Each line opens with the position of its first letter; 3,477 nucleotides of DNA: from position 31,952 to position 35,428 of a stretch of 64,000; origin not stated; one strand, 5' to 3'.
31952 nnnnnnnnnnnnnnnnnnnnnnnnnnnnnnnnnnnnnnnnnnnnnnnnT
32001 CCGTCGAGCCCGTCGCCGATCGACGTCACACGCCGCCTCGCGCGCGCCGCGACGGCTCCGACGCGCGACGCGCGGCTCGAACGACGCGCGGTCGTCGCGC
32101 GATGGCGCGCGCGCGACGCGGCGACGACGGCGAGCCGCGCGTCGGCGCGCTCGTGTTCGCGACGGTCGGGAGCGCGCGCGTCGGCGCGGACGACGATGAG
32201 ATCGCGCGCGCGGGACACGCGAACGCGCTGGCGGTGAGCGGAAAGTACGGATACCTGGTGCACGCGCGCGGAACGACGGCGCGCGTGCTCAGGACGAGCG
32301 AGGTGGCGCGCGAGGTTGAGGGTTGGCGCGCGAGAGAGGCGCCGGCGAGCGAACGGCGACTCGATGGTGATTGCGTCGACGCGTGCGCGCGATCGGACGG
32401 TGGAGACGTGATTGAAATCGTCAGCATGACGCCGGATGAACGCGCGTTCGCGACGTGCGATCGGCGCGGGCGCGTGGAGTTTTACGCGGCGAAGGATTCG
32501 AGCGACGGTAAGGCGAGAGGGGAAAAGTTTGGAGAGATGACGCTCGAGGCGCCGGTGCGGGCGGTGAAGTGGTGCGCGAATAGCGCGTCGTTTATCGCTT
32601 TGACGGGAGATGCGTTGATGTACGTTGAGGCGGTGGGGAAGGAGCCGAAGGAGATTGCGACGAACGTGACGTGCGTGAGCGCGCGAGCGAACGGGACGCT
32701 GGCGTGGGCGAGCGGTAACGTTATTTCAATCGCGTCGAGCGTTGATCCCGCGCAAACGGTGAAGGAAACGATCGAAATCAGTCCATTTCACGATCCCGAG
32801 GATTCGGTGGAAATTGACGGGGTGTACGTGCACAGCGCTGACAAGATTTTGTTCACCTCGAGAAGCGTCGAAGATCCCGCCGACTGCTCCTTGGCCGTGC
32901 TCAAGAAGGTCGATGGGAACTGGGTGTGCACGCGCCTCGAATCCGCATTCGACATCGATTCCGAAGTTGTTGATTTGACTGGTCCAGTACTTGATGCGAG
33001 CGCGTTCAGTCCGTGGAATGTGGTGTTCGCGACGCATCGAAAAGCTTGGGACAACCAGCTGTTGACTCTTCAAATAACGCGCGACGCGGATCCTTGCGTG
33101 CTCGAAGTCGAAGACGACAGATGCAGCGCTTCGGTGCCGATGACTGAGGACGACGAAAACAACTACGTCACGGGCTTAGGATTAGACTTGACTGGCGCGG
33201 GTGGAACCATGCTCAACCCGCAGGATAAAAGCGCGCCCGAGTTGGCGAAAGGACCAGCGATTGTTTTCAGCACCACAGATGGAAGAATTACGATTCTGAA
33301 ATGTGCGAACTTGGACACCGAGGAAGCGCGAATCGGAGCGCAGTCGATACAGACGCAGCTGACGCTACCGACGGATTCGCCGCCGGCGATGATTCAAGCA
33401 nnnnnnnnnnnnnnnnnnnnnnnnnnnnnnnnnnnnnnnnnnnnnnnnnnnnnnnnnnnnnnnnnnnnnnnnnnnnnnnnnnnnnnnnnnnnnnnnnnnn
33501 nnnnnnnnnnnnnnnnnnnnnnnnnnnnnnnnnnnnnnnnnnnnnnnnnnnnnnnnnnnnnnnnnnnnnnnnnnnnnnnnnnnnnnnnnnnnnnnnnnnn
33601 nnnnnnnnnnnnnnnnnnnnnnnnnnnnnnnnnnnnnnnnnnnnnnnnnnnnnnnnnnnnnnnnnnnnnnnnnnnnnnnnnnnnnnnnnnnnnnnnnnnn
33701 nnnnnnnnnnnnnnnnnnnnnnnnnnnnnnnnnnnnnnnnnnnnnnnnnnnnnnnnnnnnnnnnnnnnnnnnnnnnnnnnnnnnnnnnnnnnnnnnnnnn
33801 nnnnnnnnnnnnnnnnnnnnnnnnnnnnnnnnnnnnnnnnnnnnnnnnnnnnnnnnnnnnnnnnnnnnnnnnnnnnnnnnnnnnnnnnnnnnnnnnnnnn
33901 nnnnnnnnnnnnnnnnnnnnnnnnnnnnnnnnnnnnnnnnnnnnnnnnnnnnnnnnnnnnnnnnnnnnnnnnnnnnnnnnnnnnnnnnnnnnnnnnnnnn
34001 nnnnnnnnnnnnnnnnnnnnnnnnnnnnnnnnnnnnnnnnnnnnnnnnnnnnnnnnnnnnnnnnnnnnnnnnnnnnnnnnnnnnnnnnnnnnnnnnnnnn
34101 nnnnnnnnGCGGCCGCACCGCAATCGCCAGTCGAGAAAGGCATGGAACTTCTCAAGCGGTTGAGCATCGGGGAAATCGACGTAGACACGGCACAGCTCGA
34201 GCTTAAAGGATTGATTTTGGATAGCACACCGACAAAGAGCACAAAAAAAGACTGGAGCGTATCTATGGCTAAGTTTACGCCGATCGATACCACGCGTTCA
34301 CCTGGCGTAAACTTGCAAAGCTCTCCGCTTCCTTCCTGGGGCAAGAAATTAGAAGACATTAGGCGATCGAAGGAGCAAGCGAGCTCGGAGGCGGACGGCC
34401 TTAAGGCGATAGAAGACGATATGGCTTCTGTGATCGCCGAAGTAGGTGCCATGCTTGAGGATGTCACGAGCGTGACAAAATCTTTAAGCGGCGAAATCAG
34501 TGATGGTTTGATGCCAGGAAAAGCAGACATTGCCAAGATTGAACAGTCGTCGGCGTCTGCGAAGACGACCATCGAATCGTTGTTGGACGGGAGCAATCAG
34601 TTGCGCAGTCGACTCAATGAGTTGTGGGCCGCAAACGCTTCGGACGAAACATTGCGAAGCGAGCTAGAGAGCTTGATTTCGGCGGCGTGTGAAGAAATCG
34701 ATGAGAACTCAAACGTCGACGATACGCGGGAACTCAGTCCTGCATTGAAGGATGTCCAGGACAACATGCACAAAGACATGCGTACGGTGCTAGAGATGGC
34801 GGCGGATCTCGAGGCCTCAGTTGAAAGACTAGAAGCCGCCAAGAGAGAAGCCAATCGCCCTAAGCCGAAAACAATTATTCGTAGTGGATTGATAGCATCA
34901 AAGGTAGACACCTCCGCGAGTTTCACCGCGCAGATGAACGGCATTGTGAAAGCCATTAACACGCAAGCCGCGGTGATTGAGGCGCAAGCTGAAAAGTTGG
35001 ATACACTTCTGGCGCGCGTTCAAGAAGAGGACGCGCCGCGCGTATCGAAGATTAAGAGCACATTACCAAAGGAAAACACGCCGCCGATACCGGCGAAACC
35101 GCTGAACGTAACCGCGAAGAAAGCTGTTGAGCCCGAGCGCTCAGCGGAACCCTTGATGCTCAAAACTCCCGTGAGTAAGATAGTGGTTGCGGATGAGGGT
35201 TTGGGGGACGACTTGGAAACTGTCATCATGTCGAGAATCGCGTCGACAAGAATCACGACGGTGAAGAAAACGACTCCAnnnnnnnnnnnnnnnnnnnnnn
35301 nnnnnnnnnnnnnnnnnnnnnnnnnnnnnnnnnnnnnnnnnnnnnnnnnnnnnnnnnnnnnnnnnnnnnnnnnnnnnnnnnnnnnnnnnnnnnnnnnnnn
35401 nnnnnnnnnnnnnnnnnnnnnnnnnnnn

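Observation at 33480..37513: Nup214-like FG nucleoporin carrying several nucleotide-perfect in-frame tandem repeats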

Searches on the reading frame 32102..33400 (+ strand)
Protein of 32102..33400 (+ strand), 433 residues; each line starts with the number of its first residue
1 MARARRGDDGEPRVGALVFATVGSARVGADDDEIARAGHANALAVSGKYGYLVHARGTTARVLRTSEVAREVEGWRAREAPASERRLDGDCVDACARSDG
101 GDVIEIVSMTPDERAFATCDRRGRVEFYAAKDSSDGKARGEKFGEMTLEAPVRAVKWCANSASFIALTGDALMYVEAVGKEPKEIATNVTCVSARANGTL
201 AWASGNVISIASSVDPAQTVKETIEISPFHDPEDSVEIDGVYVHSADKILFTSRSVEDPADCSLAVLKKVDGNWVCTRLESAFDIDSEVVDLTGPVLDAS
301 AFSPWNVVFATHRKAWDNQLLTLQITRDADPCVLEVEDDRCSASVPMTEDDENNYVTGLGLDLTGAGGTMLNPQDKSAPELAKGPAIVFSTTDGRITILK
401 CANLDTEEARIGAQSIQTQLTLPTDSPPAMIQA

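Call 8: search_solved_structures(query=window:32102-33400:+, max_evalue=1, show_alignments=2)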
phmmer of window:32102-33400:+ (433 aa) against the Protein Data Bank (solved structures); distinct sequences matched with E-value up to 1: 0.

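Call 23: find_homologous_proteins(query=A1, max_evalue=0.001)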
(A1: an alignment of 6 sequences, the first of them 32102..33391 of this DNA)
Query A1 (6 sequences) (430 aa, profile of the alignment): 3 proteins with E <= 0.001 among 8000 candidates.
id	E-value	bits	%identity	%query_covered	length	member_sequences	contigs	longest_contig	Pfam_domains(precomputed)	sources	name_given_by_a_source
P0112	6.6e-162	557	65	72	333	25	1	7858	-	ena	-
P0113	1.8e-147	510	100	60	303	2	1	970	-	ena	-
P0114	1.4e-127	444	87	58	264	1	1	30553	-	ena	-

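Call 33: predict_structure(alignment_id=A1)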
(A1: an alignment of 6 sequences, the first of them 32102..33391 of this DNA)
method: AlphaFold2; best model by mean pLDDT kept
length: 430 residues; sequences in the alignment: 6
mean_pLDDT: 62.7   pTM: 0.67
mean pLDDT of the five models: 62.7, 61.4, 56.1, 54.1, 52.8
residues with pLDDT >= 90: 26; 70-90: 182; 50-70: 91; < 50: 131
segments of 3 or more residues with pLDDT < 50: 1-17, 31-41, 280-354, 403-430
pLDDT, mean of each block of 10 residues (from residue 1): 26 41 72 43 69 77 85 83 76 65 65 77 85 80 88 78 85 90 90 76 91 78 85 79 67 73 68 72 32 29 28 29 29 29 38 53 63 65 66 71 44 28 28
secondary structure, 60 per line:
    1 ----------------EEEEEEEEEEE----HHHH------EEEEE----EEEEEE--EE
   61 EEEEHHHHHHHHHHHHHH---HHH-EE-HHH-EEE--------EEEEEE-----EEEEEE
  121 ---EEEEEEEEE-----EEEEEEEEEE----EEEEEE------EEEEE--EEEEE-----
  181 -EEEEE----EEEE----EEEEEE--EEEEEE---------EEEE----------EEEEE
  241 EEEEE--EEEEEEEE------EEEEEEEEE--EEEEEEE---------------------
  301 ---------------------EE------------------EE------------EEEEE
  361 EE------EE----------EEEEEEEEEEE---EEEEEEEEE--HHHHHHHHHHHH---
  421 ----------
elements in order: E17-27 H32-35 E42-46 E51-56 E59-64 H65-78 E93-95 E104-109 E115-120 E124-132 E138-147 E152-157 E164-168 E171-175 E182-186 E191-194 E199-204 E207-212 E222-225 E236-245 E248-255 E262-270 E273-279 E356-362 E381-391 E395-403 H406-417

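Call 35: search_protein_representatives(alignment_id=A1)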
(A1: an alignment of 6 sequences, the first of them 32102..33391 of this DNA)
Query: 6 sequences, 435 profile positions. Proteins with E-value up to 0.001 (for the whole library): 95; up to 1e-10: 33; up to 1e-30: 8. The best 95 are listed.
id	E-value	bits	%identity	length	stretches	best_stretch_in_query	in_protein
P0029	3.0e-245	830.3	-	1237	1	4-435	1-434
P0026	9.5e-235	795.7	-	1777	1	1-435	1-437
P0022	3.7e-233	790.5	-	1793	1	4-434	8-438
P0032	5.3e-230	780.1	-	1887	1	8-435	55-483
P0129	2.6e-42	161.6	-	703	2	243-421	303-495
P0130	2.1e-41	158.6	-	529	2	206-425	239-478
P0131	2.1e-35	138.8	-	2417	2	19-409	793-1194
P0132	7.2e-34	133.8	-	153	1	4-139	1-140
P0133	1.7e-30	122.6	-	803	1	281-421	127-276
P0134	7.2e-30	120.6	-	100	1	225-323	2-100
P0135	6.2e-29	117.5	-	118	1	4-93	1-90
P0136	4.9e-20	88.2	-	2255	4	296-410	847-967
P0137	1.3e-19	86.7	-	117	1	12-87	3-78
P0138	1.0e-18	83.9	-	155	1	337-410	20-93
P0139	2.3e-18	82.7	-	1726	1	20-407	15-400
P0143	3.1e-14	69.1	-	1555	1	40-428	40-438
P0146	1.4e-13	66.9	-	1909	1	44-411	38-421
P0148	7.7e-13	64.5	-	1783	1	10-410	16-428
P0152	3.3e-12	62.4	-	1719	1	21-408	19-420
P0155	3.6e-11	59.0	-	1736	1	11-409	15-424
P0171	1.4e-07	47.2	-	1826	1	18-409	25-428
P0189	8.2e-06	41.3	-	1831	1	18-412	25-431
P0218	5.9e-04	35.2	-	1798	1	20-411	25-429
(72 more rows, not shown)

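Call 36: list_cluster_members(proteins=[P0139, P0143, P0146, P0148, P0152, P0155, P0171, P0189, P0131, P0218])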
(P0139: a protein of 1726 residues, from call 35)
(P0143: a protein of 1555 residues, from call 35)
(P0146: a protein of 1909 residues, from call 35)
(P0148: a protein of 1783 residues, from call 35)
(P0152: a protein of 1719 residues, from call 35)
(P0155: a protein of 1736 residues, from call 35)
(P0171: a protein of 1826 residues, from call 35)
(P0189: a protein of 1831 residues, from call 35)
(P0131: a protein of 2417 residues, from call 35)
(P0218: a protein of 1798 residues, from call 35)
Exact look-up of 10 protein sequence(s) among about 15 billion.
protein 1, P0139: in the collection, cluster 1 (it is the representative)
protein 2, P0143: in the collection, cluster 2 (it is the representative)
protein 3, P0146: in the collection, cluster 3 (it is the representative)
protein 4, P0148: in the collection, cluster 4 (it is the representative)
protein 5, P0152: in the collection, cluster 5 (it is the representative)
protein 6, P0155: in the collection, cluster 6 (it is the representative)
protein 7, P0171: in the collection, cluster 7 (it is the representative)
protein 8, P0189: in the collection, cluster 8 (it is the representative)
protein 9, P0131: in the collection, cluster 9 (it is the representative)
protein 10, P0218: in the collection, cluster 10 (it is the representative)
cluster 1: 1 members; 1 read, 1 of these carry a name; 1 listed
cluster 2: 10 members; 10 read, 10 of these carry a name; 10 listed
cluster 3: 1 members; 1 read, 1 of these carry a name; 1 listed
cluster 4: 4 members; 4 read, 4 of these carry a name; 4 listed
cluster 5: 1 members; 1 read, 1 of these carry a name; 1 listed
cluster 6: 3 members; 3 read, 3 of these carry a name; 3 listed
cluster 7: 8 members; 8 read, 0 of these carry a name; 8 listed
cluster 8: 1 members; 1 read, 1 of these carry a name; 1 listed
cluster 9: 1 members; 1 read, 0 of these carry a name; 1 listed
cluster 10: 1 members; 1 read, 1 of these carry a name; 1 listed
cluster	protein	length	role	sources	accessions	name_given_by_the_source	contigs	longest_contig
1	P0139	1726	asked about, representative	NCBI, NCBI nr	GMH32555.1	hypothetical protein BSKO_00389 [Bryopsis sp. KO-2023]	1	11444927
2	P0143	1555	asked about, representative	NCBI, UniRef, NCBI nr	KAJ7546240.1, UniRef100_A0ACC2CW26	hypothetical protein O6H91_08G031600 [Diphasiastrum complanatum] | Uncharacterized protein n=1 Tax=Diphasiastrum complanatum TaxID=34168 ...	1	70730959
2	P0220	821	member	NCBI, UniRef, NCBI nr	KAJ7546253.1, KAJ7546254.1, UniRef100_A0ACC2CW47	hypothetical protein O6H91_08G032300 [Diphasiastrum complanatum] | Uncharacterized protein n=2 Tax=Diphasiastrum complanatum TaxID=34168 ...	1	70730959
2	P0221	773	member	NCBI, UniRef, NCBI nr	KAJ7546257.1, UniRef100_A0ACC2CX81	hypothetical protein O6H91_08G032300 [Diphasiastrum complanatum] | Uncharacterized protein n=1 Tax=Diphasiastrum complanatum TaxID=34168 ...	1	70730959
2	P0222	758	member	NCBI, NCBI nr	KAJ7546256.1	hypothetical protein O6H91_08G032300 [Diphasiastrum complanatum]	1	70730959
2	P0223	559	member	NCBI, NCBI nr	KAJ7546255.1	hypothetical protein O6H91_08G032300 [Diphasiastrum complanatum]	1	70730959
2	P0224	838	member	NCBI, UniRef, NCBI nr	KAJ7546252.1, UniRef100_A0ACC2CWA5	hypothetical protein O6H91_08G032300 [Diphasiastrum complanatum] | Uncharacterized protein n=3 Tax=Diphasiastrum complanatum TaxID=34168 ...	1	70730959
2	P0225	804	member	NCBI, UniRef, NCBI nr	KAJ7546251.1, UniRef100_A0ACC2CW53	hypothetical protein O6H91_08G032300 [Diphasiastrum complanatum] | Uncharacterized protein n=1 Tax=Diphasiastrum complanatum TaxID=34168 ...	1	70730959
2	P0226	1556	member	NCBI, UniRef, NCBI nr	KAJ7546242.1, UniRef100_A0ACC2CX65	hypothetical protein O6H91_08G031600 [Diphasiastrum complanatum] | Uncharacterized protein n=1 Tax=Diphasiastrum complanatum TaxID=34168 ...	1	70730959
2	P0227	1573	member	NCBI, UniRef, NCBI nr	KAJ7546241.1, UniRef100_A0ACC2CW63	hypothetical protein O6H91_08G031600 [Diphasiastrum complanatum] | Uncharacterized protein n=1 Tax=Diphasiastrum complanatum TaxID=34168 ...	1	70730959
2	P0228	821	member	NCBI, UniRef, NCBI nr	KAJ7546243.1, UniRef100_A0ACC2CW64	hypothetical protein O6H91_08G031600 [Diphasiastrum complanatum] | Uncharacterized protein n=1 Tax=Diphasiastrum complanatum TaxID=34168 ...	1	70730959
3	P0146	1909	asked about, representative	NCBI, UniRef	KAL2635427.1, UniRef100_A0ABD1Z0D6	hypothetical protein R1flu_006906 [Riccia fluitans] | Nucleoporin Nup159/Nup146 N-terminal domain-containing protein n=1 Tax=Riccia fluitans ...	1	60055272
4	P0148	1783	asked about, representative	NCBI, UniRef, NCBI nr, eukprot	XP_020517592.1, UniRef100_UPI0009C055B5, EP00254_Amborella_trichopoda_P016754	nuclear pore complex protein NUP214 isoform X1 [Amborella trichopoda] | nuclear pore complex protein NUP214 isoform X1 n=4 Tax=Amborella trichopoda TaxID=13333 ... | XP_020517592.1 nuclear pore complex protein NUP214 isoform X1 [Amborella trichopoda]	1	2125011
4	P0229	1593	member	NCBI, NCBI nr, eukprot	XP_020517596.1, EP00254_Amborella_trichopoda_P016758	nuclear pore complex protein NUP214 isoform X5 [Amborella trichopoda] | XP_020517596.1 nuclear pore complex protein NUP214 isoform X5 [Amborella trichopoda]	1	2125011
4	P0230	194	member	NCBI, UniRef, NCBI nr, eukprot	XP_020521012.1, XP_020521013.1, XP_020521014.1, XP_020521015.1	uncharacterized protein LOC110006989 isoform X2 [Amborella trichopoda] | uncharacterized protein LOC110006989 isoform X2 n=1 Tax=Amborella trichopoda TaxID=13333 ... | XP_020521012.1 uncharacterized protein LOC110006989 isoform X2 [Amborella trichopoda]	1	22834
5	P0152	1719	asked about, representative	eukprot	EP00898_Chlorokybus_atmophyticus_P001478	jgi/Chlat1/2330/Chrsp17S02611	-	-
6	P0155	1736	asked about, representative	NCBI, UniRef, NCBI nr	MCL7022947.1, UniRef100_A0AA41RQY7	hypothetical protein MKW94_015008 [Papaver nudicaule] | Nuclear pore complex protein n=1 Tax=Papaver nudicaule TaxID=74823 RepID=A0AA41RQY7_PAPNU | hypothetical protein [Papaver nudicaule]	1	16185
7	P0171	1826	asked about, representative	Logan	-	-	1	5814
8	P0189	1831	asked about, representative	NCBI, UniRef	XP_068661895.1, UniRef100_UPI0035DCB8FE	nuclear pore complex protein NUP214 [Aristolochia californica] | nuclear pore complex protein NUP214 n=1 Tax=Aristolochia californica TaxID=171875 ...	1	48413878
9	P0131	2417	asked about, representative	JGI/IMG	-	-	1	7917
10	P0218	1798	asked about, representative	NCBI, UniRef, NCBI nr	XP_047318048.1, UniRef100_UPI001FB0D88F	nuclear pore complex protein NUP214 [Impatiens glandulifera] | nuclear pore complex protein NUP214 n=1 Tax=Impatiens glandulifera TaxID=253017 ...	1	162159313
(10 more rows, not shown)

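Call 37: fold_search(model_id=the predicted structure, library=pdb)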
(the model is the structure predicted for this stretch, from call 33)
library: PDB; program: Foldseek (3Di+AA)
matches with E <= 10: 1479; with E <= 0.001: 822
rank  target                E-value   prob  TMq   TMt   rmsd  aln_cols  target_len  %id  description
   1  3fmp_A                1.9e-13  1.00  0.59  0.60   7.1       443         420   14  Crystal structure of the nucleoporin Nup214 in complex with the DEAD-box helicase Ddx19 (released 2009-05-19)
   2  2oit                  5.3e-13  1.00  0.57  0.56   7.4       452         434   13  Crystal Structure of the N-terminal Domain of the Human Proto-oncogene Nup214/CAN (released 2007-02-06)
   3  3fmo_A                2.1e-12  1.00  0.60  0.61   6.8       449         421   13  Crystal structure of the nucleoporin Nup214 in complex with the DEAD-box helicase Ddx19 (released 2009-05-19)
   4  3rrm_C                2.4e-12  1.00  0.48  0.55   8.4       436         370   14  S. cerevisiae dbp5 l327v bound to nup159, gle1 h337r, ip6 and adp (released 2011-05-18)
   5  3fhc_A                5.1e-12  1.00  0.54  0.60   7.0       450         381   13  Crystal structure of human Dbp5 in complex with Nup214 (released 2009-02-17)
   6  1xip                  1.1e-11  1.00  0.50  0.57   7.5       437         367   14  Crystal Structure of the N-terminal Domain of Nup159 (released 2004-12-14)
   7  4buj_D                3.0e-10  1.00  0.46  0.50   9.7       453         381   12  Crystal structure of the S. cerevisiae Ski2-3-8 complex (released 2013-08-28)
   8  4buj_G                4.7e-10  1.00  0.45  0.49   9.0       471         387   11  Crystal structure of the S. cerevisiae Ski2-3-8 complex (released 2013-08-28)
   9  6rxt_UO               2.2e-09  1.00  0.45  0.39  13.4       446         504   11  Cryo-EM structure of the 90S pre-ribosome (Kre33-Noc4) from Chaetomium thermophilum, state A (released 2019-08-14)
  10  8glv_Cq               2.3e-09  1.00  0.42  0.19   8.1       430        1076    9  96-nm repeat unit of doublet microtubules from Chlamydomonas reinhardtii flagella (released 2023-05-31)
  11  6chg_A                3.8e-09  1.00  0.41  0.55   8.9       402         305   10  Crystal structure of the yeast COMPASS catalytic module (released 2018-08-22)
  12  8eg0_B                5.0e-09  1.00  0.39  0.46   4.2       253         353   11  CryoEM structure of human METTL1-WDR4 in complex with Lys-tRNA and SAH (released 2023-01-11)
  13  9a2d_C                6.2e-09  1.00  0.46  0.18   7.4       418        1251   11  Modeling of the ciliary Intraflagellar transport-A complex (released 2024-05-10)
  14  9j87_C                1.0e-08  1.00  0.34  0.42   8.5       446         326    9  Structure of Receptor (released 2026-02-25)
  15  8d9k_B                1.2e-08  1.00  0.38  0.48   4.9       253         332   12  CryoEM structure of human METTL1-WDR4 in complex with Lys-tRNA (released 2023-01-11)
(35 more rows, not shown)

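Call 47: search_solved_structures(query=A1, max_evalue=10, show_alignments=1)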
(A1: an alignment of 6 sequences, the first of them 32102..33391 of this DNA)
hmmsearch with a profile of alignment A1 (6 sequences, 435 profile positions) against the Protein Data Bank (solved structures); distinct sequences matched with E-value up to 10: 5.
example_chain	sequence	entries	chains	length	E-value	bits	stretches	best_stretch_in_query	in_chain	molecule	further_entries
5mp2_A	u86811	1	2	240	0.76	11.7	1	27-90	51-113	Type II secretion system protein D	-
5ngi_A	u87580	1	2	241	0.77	11.7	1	27-90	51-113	Type II secretion system protein D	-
4ec5_A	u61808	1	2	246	0.77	11.7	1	27-90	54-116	General secretion pathway protein D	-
4e9j_A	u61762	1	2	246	0.79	11.7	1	27-90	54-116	General secretion pathway protein D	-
1miv_A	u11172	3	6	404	1.5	10.7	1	21-95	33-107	tRNA CCA-adding enzyme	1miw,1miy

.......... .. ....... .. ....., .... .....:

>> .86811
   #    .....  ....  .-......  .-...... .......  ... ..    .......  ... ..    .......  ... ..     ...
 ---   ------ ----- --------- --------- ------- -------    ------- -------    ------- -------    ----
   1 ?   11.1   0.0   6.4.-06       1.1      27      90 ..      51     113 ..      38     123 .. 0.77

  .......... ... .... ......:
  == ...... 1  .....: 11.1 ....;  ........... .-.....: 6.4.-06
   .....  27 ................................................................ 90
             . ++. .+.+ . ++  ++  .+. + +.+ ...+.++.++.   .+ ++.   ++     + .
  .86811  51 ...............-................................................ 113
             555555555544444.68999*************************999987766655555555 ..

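Call 48: search_protein_families(library=pfam, proteins=[P0148, P0146, P0152, P0139], max_evalue=0.01)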
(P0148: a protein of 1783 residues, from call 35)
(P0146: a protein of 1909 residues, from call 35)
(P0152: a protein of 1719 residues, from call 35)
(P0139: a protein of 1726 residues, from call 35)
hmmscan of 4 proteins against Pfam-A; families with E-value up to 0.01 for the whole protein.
P0148 (1783 aa): 1 family
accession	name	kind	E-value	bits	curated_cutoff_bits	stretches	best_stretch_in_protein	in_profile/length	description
PF16755.11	Beta-prop_NUP159_NUP214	-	7e-14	52.3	29.6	1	52-267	4-225/366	NUP159/214 beta propeller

P0146 (1909 aa): 1 family
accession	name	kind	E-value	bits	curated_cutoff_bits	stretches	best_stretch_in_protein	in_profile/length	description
PF16755.11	Beta-prop_NUP159_NUP214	-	3.5e-12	46.7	29.6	1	39-261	5-226/366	NUP159/214 beta propeller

P0152 (1719 aa): 0 families

P0139 (1726 aa): 0 families

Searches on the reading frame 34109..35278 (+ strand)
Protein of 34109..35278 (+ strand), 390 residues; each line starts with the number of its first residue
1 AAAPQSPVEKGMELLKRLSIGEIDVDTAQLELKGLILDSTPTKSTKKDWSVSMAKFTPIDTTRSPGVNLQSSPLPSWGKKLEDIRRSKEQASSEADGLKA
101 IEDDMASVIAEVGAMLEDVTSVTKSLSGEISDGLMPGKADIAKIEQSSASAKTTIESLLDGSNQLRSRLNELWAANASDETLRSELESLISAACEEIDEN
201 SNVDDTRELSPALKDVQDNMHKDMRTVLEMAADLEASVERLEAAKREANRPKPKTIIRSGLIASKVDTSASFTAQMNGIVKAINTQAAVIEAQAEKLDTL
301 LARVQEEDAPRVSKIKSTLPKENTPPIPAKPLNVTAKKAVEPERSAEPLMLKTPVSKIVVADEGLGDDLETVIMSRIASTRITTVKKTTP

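Call 46: search_solved_structures(query=A2, max_evalue=10)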
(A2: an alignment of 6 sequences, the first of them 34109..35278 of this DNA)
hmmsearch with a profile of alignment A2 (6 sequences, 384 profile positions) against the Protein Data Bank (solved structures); distinct sequences matched with E-value up to 10: 2.
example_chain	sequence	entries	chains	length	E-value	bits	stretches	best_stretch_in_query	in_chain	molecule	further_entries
8w6e_A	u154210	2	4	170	0.58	12.5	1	97-245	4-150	HBC599 in complex with wFAP1.1 | wFAP1.1 structure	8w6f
5cjq_B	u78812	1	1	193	1.5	11.2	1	265-315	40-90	Designed influenza hemagglutinin stem #4900, HA2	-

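Call 55: predict_structure(alignment_id=A2)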
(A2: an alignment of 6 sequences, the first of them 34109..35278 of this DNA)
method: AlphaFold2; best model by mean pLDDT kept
length: 390 residues; sequences in the alignment: 6
mean_pLDDT: 61.3   pTM: 0.18
mean pLDDT of the five models: 61.3, 56.2, 54.2, 50.6, 49.6
residues with pLDDT >= 90: 3; 70-90: 162; 50-70: 84; < 50: 141
segments of 3 or more residues with pLDDT < 50: 42-61, 63-66, 68-72, 91-94, 129-136, 202-209, 254-269, 308-368, 378-390
pLDDT, mean of each block of 10 residues (from residue 1): 71 88 87 80 44 45 49 58 61 57 82 78 57 49 72 78 79 64 73 67 48 77 88 86 76 44 38 69 84 83 59 33 35 31 36 34 43 51 36
secondary structure, 60 per line:
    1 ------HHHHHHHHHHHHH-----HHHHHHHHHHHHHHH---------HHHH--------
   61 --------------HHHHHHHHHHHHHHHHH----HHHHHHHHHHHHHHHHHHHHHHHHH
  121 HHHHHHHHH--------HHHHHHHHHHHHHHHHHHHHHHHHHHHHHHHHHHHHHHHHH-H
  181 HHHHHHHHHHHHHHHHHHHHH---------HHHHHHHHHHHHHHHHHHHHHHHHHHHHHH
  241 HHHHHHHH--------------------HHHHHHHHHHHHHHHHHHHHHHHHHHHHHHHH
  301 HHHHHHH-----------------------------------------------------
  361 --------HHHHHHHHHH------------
elements in order: H7-19 H25-39 H49-52 H75-91 H96-129 H138-178 H180-201 H211-248 H269-307 H369-378
